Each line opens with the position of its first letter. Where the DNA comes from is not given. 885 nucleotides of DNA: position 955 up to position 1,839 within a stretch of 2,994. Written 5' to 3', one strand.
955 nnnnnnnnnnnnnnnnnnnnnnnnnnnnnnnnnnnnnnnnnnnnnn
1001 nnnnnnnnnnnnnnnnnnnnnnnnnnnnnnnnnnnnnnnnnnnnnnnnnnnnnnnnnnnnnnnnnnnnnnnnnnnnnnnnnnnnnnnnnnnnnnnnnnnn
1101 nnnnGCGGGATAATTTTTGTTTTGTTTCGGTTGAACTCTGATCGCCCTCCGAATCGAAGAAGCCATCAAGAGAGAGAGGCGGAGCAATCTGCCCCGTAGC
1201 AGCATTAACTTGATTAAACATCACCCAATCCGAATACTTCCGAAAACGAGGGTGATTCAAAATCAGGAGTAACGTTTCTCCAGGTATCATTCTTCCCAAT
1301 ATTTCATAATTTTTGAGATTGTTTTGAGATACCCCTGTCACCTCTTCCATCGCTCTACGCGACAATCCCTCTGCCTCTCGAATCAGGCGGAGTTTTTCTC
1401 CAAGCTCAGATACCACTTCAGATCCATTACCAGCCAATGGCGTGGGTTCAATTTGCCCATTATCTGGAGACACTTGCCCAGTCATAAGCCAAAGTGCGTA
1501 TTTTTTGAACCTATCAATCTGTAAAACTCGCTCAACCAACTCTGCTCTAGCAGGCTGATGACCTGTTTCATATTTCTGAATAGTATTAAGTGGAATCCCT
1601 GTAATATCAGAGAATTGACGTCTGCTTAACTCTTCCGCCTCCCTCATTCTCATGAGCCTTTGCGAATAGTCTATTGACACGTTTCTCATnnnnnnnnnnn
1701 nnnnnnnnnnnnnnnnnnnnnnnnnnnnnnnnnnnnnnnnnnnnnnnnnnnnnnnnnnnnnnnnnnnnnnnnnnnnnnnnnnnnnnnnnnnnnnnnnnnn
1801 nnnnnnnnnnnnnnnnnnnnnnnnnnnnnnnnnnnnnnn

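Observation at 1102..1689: Immunity repressor is a tandem duplication of the P2 C module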

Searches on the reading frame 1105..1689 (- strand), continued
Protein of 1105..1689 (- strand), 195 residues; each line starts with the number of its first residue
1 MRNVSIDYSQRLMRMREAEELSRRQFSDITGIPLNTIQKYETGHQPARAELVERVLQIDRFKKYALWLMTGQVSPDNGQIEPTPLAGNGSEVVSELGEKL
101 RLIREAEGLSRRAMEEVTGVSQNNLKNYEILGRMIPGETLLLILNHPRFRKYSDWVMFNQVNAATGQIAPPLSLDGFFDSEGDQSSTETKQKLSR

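Call 45: predict_structure(alignment_id=A1)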
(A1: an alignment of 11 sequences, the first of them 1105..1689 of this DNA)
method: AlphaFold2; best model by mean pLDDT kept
length: 195 residues; sequences in the alignment: 11
mean_pLDDT: 77.5   pTM: 0.44
mean pLDDT of the five models: 77.5, 77.0, 76.4, 75.9, 74.0
residues with pLDDT >= 90: 63; 70-90: 90; 50-70: 7; < 50: 35
segments of 3 or more residues with pLDDT < 50: 1-4, 86-93, 173-195
pLDDT, mean of each block of 10 residues (from residue 1): 62 89 92 92 86 91 91 85 55 68 91 91 88 81 91 87 83 43 30 31
secondary structure, 60 per line:
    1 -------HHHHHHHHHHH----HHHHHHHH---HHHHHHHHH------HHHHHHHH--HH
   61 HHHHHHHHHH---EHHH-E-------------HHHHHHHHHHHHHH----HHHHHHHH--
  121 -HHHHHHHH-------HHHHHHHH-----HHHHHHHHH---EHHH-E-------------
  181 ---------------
elements in order: H8-18 H23-30 H34-42 H49-56 H59-70 H93-106 H111-118 H122-129 H137-144 H150-158

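Call 49: fold_search(model_id=the predicted structure, library=pdb)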
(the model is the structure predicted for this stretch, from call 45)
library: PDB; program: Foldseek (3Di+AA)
matches with E <= 10: 439; with E <= 0.001: 2
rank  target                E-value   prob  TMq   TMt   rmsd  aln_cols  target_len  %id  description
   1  2xcj_A                7.6e-06  1.00  0.37  0.82   1.3        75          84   41  Crystal structure of P2 C, the immunity repressor of temperate E. coli phage P2 (released 2010-07-28)
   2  2l49_MODEL_1_A        2.5e-04  1.00  0.36  0.67   4.3        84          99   38  The solution structure of the P2 C,the immunity repressor of the P2 bacteriophage (released 2010-10-13)
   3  6wnm_A                3.7e-02  1.00  0.32  0.71   4.2        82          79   18  The structure of Pf4r from a superinfective isolate of the filamentous phage Pf4 of Pseudomonas aeruginosa PA01 (released 2021-04-07)
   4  3jxb_C                5.0e-02  1.00  0.29  0.75   2.1        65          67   22  Crystal structure of the P22 c2 repressor protein in complex with synthetic operator 9C (released 2010-01-19)
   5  9a7f_A                6.5e-02  0.94  0.28  0.39  12.3       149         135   22  Integrative model of RGHR-DLDH1 by crosslinking MS and deep learning (released 2024-09-18)
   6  6wpz_B                6.8e-02  1.00  0.32  0.66   6.4        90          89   19  The structure of Pf4r from a superinfective isolate of the filamentous phage Pf4 of Pseudomonas aeruginosa PA01 (released 2021-04-07)
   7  3f52_E                8.0e-02  1.00  0.26  0.61   4.0        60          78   25  Crystal structure of the clp gene regulator ClgR from C. glutamicum (released 2008-11-18)
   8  2r1j_L                9.3e-02  1.00  0.29  0.76   2.1        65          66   22  Crystal Structure of the P22 c2 Repressor protein in complex with the synthetic operator 9T (released 2008-04-29)
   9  3pxp_B                1.1e-01  0.57  0.26  0.18  15.8       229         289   11  Crystal structure of a PAS and DNA binding domain containing protein (Caur_2278) from CHLOROFLEXUS AURANTIACUS J-10-FL (released 2011-01-19)
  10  6x6f_C                1.2e-01  1.00  0.33  0.75   2.6        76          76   21  The structure of Pf6r from the filamentous phage Pf6 of Pseudomonas aeruginosa PA01 (released 2021-04-07)
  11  1adr_MODEL_1_A        1.2e-01  1.00  0.30  0.69   4.5        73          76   19  DETERMINATION OF THE NUCLEAR MAGNETIC RESONANCE STRUCTURE OF THE DNA-BINDING DOMAIN OF THE P22 C2 REPRESSOR (1 (released 1994-01-31)
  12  6h49                  1.3e-01  1.00  0.28  0.37   4.7        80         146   21  A polyamorous repressor: deciphering the evolutionary strategy used by the phage-inducible chromosomal islands to spread (released 2019-08-28)
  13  1y7y_B                1.4e-01  1.00  0.26  0.72   1.5        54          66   22  High-resolution crystal structure of the restriction-modification controller protein C.AhdI from Aeromonas hydrophila (released 2005-02-22)
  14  3f51_C                1.4e-01  1.00  0.26  0.54   2.2        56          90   25  Crystal Structure of the clp gene regulator ClgR from Corynebacterium glutamicum (released 2008-11-18)
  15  2b5a_B                1.4e-01  1.00  0.28  0.67   3.8        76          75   18  C.BclI, Control Element of the BclI Restriction-Modification System (released 2006-01-03)
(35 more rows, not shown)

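Call 54: search_protein_representatives(protein=window:1105-1689:-)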
Query: 195 residues. Proteins with E-value up to 0.001 (for the whole library): 279; up to 1e-10: 40; up to 1e-30: 2. The best 150 are listed.
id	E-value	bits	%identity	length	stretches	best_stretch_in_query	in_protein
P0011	5.4e-118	407.5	96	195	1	1-195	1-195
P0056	4.8e-37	143.7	70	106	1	94-194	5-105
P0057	1.6e-23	99.7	42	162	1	9-156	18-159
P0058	3.6e-19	85.5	34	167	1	7-170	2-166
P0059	4.2e-19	85.3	47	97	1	2-84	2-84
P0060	6.7e-18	81.3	36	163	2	10-83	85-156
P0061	1.0e-17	80.8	47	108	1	2-87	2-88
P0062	1.1e-17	80.7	37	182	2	6-82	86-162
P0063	2.6e-17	79.5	54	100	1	94-191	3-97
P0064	2.8e-17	79.3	45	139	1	1-83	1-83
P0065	1.2e-16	77.2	45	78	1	1-76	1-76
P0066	2.9e-16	76.0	52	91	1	5-73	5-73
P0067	5.7e-15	71.8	47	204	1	5-83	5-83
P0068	1.4e-14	70.5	45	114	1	8-95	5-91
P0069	1.8e-14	70.2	51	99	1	96-176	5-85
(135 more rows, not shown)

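Call 60: get_annotated_region(hit=H1, flank=1500)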
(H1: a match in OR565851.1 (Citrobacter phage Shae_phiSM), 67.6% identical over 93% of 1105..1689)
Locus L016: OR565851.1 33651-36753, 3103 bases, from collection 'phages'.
description: Citrobacter phage Shae_phiSM, complete genome.
organism: Citrobacter phage Shae_phiSM (NCBI taxid 3092604)
taxonomy: Viruses; Duplodnaviria; Heunggongvirae; Uroviricota; Caudoviricetes; Peduoviridae; Xuanwuvirus
host: Citrobacter rodentium DBS100; source: bacterial culture; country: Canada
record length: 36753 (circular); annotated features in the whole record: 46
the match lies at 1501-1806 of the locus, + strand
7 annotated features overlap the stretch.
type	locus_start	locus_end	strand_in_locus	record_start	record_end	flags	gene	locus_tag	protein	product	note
CDS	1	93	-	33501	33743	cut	-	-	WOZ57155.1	hypothetical protein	Shae_042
CDS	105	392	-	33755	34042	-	-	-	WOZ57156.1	hypothetical protein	Shae_043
CDS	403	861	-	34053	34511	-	-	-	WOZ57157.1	hypothetical protein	Shae_044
CDS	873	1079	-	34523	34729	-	-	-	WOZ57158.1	hypothetical protein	Shae_045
CDS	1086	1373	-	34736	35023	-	cox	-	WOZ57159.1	Cox family DNA-binding protein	-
CDS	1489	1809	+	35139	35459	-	-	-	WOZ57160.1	helix-turn-helix transcriptional regulator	helix-turn-helix transcriptional regulator; C protein; C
CDS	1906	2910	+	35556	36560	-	int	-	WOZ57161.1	integrase, tyrosine-type recombinase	-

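Call 62: search_protein_families(library=phrogs, proteins=[window:1105-1689:-], max_evalue=0.001)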
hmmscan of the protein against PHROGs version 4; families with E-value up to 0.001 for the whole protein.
window:1105-1689:- (195 aa): 12 families
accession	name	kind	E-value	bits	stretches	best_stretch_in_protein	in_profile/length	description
phrog_147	-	transcription regulation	2e-50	170.3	2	5-83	2-81/100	transcriptional regulator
phrog_8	-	transcription regulation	7.2e-15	56.3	2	91-143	72-124/346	transcriptional regulator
phrog_2328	-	transcription regulation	4e-11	43.8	1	7-78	15-84/128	transcriptional repressor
phrog_2104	-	unknown function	3.6e-09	37.8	0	10-45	42-77/103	-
phrog_4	-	transcription regulation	2.2e-08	34.5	1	9-77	138-200/400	transcriptional repressor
phrog_2967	-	transcription regulation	3.7e-08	34.2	1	8-56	11-59/225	transcriptional regulator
phrog_2439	-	transcription regulation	1.1e-06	28.7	0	9-61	9-61/367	transcriptional regulator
phrog_5823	-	transcription regulation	6.1e-06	26.6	0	9-54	8-54/404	transcriptional regulator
phrog_6962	-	unknown function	8.1e-06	27.1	0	15-60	9-54/73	-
phrog_3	-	transcription regulation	3.5e-05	24.8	0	94-159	87-148/430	transcriptional repressor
phrog_1373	-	transcription regulation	0.00037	21.5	0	95-129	63-97/166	transcriptional regulator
phrog_34341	-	transcription regulation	0.00054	21.2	0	8-44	72-108/122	transcriptional regulator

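Call 63: search_protein_families(library=ncbifam, proteins=[window:1105-1689:-], max_evalue=0.01)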
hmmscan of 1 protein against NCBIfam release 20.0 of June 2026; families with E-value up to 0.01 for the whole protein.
window:1105-1689:- (195 aa): 12 families
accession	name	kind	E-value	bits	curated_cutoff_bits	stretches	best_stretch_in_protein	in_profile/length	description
NF041951.1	phage_RstR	subfamily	5.6e-10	39.5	80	1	9-55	4-50/108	RstR family transcriptional repressor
TIGR03830.1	CxxCG_CxxCG_HTH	subfamily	3.2e-09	36.7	61.8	1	9-51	67-109/127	type II TA system antitoxin MqsA family protein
NF003162.0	PRK04140.1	equivalog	2.6e-08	33.2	263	1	4-52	124-171/317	transcriptional regulator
NF006015.0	PRK08154.1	subfamily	4.7e-07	29.3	204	1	88-129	23-64/314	anaerobic benzoate catabolism transcriptional regulator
TIGR00270.2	TIGR00270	equivalog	8.1e-06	25.7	110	0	4-59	72-130/159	multiprotein bridging factor aMBF1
TIGR03070.1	couple_hipB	subfamily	9.2e-06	25.5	71.65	1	10-57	5-52/58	type II toxin-antitoxin system Y4mF family antitoxin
NF041575.1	antitoxPezA_Strep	equivalog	1.1e-05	25.4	290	0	13-57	7-51/158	type II toxin-antitoxin system antitoxin PezA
NF052239.1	antitox_spr1629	equivalog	0.00032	19.9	335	0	97-130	4-37/377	spr1629 family repressor/antitoxin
NF049845.1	Xre_ParS_antitoxin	subfamily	0.0017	18.4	90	0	12-60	7-55/112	type II RES/Xre toxin-antitoxin system antitoxin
NF007408.0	PRK09943.1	equivalog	0.0017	17.9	211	0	95-125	7-37/185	HTH-type transcriptional regulator PuuR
NF007257.0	PRK09706.1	subfamily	0.0067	16.2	101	0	9-71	7-67/135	transcriptional repressor DicA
NF033546.1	transpos_IS21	equivalog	0.0073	15.9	160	0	13-65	1-57/294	IS21 family transposase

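Call 64: list_cluster_members(proteins=[window:1105-1689:-, L002:1546-1863:-, L004:1546-1863:-, P0029, P0030, P0024, P0025, P0005])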
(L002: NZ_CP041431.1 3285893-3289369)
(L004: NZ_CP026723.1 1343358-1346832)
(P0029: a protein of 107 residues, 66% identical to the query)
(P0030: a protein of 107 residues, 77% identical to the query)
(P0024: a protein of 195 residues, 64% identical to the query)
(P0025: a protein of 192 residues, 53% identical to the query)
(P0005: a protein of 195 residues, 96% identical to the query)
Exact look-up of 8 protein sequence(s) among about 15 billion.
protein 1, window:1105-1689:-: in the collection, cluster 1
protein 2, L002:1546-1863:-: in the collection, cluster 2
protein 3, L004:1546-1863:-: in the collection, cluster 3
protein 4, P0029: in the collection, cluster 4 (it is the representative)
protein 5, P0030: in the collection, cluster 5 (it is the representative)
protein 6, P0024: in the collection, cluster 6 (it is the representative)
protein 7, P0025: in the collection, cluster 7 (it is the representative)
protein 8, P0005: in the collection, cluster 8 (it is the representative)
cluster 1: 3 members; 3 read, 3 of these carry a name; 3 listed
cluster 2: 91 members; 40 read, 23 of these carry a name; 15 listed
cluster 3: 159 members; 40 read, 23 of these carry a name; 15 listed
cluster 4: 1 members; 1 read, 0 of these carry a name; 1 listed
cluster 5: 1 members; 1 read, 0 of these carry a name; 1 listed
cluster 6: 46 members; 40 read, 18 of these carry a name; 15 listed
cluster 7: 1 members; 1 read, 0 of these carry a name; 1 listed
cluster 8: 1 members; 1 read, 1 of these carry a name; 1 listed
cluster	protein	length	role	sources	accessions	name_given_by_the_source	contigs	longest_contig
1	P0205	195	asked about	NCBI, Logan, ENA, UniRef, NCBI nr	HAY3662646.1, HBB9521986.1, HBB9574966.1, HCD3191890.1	TPA: helix-turn-helix transcriptional regulator [Escherichia coli] | helix-turn-helix domain-containing protein n=1 Tax=Escherichia coli TaxID=562 ... | helix-turn-helix transcriptional regulator [Escherichia coli]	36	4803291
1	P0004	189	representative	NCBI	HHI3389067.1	TPA: helix-turn-helix domain-containing protein, partial [Escherichia coli]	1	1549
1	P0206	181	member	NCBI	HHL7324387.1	TPA: helix-turn-helix domain-containing protein [Escherichia coli]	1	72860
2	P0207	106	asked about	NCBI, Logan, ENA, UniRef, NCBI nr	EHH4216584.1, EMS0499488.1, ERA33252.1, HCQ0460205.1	helix-turn-helix domain-containing protein [Escherichia coli] | helix-turn-helix domain-containing protein n=1 Tax=Escherichia coli TaxID=562 ... | helix-turn-helix transcriptional regulator [Escherichia coli]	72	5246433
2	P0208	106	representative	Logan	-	-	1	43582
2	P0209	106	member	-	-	helix-turn-helix transcriptional regulator [Escherichia coli] | XRE family transcriptional regulator n=2 Tax=Escherichia TaxID=561 RepID=A0A0V9G2A0_ECOLX | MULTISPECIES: helix-turn-helix transcriptional regulator [Enterobacteriaceae]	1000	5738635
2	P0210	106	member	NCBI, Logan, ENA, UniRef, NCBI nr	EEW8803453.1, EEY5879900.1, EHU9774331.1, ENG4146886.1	helix-turn-helix domain-containing protein [Escherichia coli] | helix-turn-helix domain-containing protein n=1 Tax=Escherichia coli TaxID=562 ... | XRE family transcriptional regulator [Escherichia coli]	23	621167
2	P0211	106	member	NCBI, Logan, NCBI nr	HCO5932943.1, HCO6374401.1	TPA: helix-turn-helix transcriptional regulator [Escherichia coli] | helix-turn-helix transcriptional regulator [Escherichia coli]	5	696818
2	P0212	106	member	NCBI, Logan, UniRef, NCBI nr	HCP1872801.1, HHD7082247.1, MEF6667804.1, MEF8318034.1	helix-turn-helix domain-containing protein [Escherichia coli] | helix-turn-helix domain-containing protein n=1 Tax=Escherichia coli TaxID=562 ... | helix-turn-helix transcriptional regulator [Escherichia coli]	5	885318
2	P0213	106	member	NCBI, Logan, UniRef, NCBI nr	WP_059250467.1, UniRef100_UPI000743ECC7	helix-turn-helix domain-containing protein [Escherichia albertii] | helix-turn-helix domain-containing protein n=1 Tax=Escherichia albertii TaxID=208962 ... | helix-turn-helix transcriptional regulator [Escherichia albertii]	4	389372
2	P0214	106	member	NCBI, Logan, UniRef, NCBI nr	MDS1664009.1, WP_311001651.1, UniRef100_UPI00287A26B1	helix-turn-helix transcriptional regulator [Escherichia coli] | helix-turn-helix domain-containing protein n=1 Tax=Escherichia coli TaxID=562 ...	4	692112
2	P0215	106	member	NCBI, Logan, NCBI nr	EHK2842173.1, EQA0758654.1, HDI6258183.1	helix-turn-helix transcriptional regulator [Escherichia coli]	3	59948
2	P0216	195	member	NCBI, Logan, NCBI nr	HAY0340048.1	TPA: helix-turn-helix domain-containing protein [Escherichia coli] | helix-turn-helix domain-containing protein [Escherichia coli]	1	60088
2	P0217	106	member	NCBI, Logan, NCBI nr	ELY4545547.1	helix-turn-helix transcriptional regulator [Cronobacter sakazakii]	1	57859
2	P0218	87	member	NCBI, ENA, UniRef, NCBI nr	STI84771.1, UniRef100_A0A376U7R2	bacteriophage WPhi phage protein C [Escherichia coli] | Bacteriophage WPhi phage protein C n=1 Tax=Escherichia coli TaxID=562 ...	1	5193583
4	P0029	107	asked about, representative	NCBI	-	-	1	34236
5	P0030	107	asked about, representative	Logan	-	-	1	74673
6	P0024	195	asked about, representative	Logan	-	-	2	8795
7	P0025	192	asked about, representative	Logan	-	-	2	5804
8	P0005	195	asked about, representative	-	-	helix-turn-helix domain-containing protein [Escherichia coli] | helix-turn-helix domain-containing protein n=1 Tax=Escherichia coli TaxID=562 ... | helix-turn-helix transcriptional regulator [Escherichia coli]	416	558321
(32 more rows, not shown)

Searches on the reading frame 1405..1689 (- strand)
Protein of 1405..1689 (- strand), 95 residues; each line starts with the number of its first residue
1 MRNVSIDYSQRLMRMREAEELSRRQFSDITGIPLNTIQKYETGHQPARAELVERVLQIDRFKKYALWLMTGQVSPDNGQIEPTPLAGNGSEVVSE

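Call 4: search_protein_families(library=pfam, proteins=[window:1405-1689:-], max_evalue=1)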
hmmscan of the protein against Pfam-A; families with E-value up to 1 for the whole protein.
window:1405-1689:- (95 aa): 8 families
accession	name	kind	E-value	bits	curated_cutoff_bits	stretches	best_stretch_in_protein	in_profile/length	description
PF13560.12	HTH_31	-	3.5e-07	30.9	27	1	9-57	3-52/64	Helix-turn-helix domain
PF01381.28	HTH_3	-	1.4e-06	28.7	23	1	12-56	1-45/55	Helix-turn-helix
PF12844.13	HTH_19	-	0.0014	18.9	30.2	1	10-64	2-56/64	Helix-turn-helix domain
PF15731.11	MqsA_antitoxin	-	0.0033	18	30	1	9-60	71-122/131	Antitoxin component of bacterial toxin-antitoxin system, MqsA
PF20432.4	Xre-like-HTH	-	0.0072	17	25.8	1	14-57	17-60/63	Antitoxin Xre-like helix-turn-helix domain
PF13413.12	HTH_25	-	0.026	14.8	24.6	1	12-43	2-33/62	Helix-turn-helix domain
PF20317.4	HTH_60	-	0.053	14.3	24.1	1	7-57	5-55/140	Helix-turn-helix domain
PF07583.16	PSCyt2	-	0.15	12.4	29.8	1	17-64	22-72/209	Protein of unknown function (DUF1549)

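Call 62: search_protein_families(library=phrogs, proteins=[window:1405-1689:-], max_evalue=0.001)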
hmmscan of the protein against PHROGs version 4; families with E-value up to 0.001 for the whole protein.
window:1405-1689:- (95 aa): 7 families
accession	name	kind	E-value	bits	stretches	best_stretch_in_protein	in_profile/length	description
phrog_147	-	transcription regulation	1.9e-26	93.3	1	5-83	2-81/100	transcriptional regulator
phrog_2328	-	transcription regulation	1.7e-07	32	1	7-79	15-85/128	transcriptional repressor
phrog_8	-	transcription regulation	1.1e-06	29.3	1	8-80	162-227/346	transcriptional regulator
phrog_4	-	transcription regulation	1.8e-05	24.9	1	9-78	138-201/400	transcriptional repressor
phrog_2967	-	transcription regulation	6.8e-05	23.5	1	8-57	11-60/225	transcriptional regulator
phrog_2104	-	unknown function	0.00041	21.5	1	10-45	42-77/103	-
phrog_2439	-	transcription regulation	0.00078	19.4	1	9-62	9-62/367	transcriptional regulator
